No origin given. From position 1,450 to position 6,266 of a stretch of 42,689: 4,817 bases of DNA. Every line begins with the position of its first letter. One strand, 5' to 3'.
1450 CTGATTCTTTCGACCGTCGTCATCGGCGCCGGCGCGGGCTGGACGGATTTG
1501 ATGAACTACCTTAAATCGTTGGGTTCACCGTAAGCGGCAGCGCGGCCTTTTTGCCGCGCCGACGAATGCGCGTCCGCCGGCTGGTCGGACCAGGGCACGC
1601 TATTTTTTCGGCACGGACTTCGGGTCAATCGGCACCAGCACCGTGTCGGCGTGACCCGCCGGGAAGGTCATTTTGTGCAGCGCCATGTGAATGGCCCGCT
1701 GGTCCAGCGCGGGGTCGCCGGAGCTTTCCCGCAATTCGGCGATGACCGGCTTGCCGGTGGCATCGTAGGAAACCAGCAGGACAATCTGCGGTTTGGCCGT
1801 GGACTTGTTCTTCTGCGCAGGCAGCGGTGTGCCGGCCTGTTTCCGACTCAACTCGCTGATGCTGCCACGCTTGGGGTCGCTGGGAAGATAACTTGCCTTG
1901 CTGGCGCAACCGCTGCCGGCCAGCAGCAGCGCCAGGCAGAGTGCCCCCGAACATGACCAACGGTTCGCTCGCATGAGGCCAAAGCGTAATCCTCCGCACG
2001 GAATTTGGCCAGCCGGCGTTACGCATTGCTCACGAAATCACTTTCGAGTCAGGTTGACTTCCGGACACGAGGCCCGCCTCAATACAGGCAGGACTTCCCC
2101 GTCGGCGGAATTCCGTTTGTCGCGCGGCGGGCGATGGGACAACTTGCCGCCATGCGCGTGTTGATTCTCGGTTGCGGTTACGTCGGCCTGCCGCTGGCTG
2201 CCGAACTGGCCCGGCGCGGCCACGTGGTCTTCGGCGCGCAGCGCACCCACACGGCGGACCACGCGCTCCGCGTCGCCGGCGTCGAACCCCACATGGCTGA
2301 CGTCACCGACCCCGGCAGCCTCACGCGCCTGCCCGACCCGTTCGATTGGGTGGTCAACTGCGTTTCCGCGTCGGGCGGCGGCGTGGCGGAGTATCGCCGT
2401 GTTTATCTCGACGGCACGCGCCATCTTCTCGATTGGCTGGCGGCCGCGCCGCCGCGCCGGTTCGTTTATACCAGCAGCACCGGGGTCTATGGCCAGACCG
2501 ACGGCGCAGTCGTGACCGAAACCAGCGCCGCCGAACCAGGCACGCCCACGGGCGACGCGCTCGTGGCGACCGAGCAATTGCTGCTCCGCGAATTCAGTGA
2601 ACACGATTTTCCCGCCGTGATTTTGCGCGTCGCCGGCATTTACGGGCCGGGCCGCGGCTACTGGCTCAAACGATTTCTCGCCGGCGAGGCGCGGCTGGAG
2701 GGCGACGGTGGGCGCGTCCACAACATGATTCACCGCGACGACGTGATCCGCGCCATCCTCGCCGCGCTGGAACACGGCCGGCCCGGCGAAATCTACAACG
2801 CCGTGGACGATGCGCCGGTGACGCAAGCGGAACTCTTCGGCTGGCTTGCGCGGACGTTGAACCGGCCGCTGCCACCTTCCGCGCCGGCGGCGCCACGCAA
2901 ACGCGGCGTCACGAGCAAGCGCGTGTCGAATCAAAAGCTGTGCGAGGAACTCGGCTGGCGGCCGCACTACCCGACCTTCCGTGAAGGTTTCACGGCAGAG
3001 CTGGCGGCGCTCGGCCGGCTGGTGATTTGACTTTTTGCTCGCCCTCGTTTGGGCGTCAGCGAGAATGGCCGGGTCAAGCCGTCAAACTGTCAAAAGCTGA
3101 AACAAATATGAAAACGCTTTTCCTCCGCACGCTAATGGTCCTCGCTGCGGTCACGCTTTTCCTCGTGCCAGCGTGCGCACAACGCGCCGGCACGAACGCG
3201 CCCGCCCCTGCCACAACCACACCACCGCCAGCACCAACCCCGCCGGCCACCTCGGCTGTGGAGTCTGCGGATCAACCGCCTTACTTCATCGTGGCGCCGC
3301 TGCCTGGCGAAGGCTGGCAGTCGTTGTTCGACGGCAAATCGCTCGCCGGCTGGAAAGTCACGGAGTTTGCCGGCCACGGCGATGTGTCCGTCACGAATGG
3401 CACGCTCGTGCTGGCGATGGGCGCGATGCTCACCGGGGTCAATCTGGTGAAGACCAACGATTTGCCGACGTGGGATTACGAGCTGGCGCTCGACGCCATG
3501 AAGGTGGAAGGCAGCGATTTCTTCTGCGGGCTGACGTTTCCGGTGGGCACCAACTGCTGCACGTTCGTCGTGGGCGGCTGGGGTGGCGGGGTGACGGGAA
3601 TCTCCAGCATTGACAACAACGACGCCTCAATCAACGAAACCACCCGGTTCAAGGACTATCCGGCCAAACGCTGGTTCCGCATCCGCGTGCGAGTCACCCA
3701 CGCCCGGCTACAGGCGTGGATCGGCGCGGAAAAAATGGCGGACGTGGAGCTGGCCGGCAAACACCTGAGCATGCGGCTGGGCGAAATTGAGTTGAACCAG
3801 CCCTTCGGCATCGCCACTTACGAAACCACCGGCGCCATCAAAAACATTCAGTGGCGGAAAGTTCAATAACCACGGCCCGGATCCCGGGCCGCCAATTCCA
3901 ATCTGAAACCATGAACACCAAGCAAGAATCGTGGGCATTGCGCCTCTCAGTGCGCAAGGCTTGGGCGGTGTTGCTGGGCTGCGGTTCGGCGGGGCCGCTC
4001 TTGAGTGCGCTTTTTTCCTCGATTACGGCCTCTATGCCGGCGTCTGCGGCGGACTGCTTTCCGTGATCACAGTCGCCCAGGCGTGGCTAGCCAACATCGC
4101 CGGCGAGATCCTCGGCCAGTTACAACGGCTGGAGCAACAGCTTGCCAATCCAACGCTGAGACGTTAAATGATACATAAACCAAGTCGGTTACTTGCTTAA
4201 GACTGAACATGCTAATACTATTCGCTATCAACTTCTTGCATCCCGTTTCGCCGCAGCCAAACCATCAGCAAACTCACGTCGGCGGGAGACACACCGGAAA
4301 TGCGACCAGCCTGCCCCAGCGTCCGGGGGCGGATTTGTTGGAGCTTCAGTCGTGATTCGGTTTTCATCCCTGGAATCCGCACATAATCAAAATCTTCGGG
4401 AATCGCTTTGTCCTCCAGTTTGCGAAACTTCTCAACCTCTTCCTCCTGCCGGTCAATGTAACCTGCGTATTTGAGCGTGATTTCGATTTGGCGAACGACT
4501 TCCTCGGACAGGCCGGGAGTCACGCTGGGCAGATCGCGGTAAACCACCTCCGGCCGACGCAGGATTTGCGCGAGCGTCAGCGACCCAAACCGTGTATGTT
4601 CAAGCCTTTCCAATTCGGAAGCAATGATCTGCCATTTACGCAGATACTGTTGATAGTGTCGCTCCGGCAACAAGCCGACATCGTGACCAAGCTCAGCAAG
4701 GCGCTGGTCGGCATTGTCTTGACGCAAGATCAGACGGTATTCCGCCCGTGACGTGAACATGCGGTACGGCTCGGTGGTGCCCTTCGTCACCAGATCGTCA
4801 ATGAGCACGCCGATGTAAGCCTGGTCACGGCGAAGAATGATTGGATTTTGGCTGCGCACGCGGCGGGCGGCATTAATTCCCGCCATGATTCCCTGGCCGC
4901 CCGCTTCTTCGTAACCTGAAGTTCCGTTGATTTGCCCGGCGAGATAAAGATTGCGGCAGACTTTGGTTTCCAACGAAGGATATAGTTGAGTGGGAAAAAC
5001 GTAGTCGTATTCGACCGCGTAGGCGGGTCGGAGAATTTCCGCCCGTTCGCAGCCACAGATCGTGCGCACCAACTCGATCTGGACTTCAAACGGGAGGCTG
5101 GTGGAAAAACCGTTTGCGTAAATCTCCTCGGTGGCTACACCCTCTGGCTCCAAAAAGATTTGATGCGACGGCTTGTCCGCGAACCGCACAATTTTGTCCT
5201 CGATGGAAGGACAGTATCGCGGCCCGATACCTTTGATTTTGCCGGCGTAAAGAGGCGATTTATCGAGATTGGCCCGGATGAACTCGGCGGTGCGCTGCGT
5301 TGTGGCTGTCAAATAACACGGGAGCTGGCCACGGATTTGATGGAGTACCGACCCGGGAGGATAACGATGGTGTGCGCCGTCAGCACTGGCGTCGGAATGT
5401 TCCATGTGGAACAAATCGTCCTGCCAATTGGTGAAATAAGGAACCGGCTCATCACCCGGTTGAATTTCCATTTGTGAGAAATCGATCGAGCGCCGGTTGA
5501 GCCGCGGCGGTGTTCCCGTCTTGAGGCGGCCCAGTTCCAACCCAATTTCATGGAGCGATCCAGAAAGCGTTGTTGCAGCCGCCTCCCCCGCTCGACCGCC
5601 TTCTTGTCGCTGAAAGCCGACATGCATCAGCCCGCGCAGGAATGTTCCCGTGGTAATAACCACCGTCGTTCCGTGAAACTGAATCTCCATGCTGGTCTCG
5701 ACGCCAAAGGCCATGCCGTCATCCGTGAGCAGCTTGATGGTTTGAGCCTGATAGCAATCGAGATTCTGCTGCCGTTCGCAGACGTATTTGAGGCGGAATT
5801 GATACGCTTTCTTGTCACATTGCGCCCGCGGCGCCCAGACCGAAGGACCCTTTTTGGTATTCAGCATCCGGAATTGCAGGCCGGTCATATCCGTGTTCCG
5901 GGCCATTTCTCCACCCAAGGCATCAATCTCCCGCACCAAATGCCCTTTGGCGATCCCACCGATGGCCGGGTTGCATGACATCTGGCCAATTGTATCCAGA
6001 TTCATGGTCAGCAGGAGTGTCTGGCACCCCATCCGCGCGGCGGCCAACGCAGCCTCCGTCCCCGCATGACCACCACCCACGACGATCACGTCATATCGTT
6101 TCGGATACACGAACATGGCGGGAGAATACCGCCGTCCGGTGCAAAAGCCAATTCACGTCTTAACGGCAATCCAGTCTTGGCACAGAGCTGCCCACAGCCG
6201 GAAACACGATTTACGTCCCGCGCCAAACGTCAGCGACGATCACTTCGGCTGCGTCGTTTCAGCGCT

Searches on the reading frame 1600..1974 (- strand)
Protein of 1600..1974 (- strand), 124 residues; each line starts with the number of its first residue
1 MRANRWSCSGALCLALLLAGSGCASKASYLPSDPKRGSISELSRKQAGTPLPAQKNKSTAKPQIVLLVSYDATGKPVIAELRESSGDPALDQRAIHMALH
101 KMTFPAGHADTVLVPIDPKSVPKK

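Call 8: search_protein_families(library=pfam, proteins=[window:1600-1974:-], max_evalue=0.001)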
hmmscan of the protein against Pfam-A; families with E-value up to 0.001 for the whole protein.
window:1600-1974:- (124 aa): 0 families

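Call 13: search_protein_families(library=ncbifam, proteins=[window:1600-1974:-], max_evalue=0.001)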
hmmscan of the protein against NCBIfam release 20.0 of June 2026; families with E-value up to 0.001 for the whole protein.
window:1600-1974:- (124 aa): 1 family
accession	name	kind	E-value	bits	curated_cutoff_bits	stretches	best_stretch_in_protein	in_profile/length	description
TIGR01352.1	tonB_Cterm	subfamily_domain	0.0002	21.6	27.1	1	52-99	4-51/76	TonB family protein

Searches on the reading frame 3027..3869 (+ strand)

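Call 8: search_protein_families(library=pfam, proteins=[window:3027-3869:+], max_evalue=0.001)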
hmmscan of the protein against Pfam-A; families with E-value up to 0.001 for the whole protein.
window:3027-3869:+ (280 aa): 1 family
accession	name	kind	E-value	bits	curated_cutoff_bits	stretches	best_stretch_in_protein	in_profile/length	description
PF06439.18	3keto-disac_hyd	-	1.4e-11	45.3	26.8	1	96-275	1-185/187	3-keto-disaccharide hydrolase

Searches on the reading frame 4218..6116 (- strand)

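Call 8: search_protein_families(library=pfam, proteins=[window:4218-6116:-], max_evalue=0.001)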
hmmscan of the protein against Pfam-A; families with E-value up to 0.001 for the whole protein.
window:4218-6116:- (632 aa): 8 families
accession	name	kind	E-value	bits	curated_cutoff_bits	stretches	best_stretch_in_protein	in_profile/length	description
PF01134.28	GIDA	-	4.2e-156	520.4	22.1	1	9-423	1-390/391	Glucose inhibited division protein A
PF13932.14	SAM_GIDA_C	-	3.5e-24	84.8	27.1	1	562-618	1-57/57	tRNA modifying enzyme MnmG/GidA C-terminal helical bundle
PF21680.2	GIDA_C_1st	-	1.9e-14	54.6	24.7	1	486-558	2-96/96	tRNA modifying enzyme MnmG/GidA C-terminal helical domain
PF12831.13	FAD_oxidored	-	4e-08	33.4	27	1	9-44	1-35/416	FAD dependent oxidoreductase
PF07992.20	Pyr_redox_2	-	4.4e-05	23.5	26.1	1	8-37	1-30/291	Pyridine nucleotide-disulphide oxidoreductase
PF13738.12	Pyr_redox_3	-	0.00012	21.8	30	0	8-37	165-194/305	Pyridine nucleotide-disulphide oxidoreductase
PF01262.27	AlaDh_PNT_C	-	0.00034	20.6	23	1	9-46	30-67/214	Alanine dehydrogenase/PNT, C-terminal domain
PF00890.30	FAD_binding_2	-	0.00042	20.1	20.4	0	9-37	1-29/414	FAD binding domain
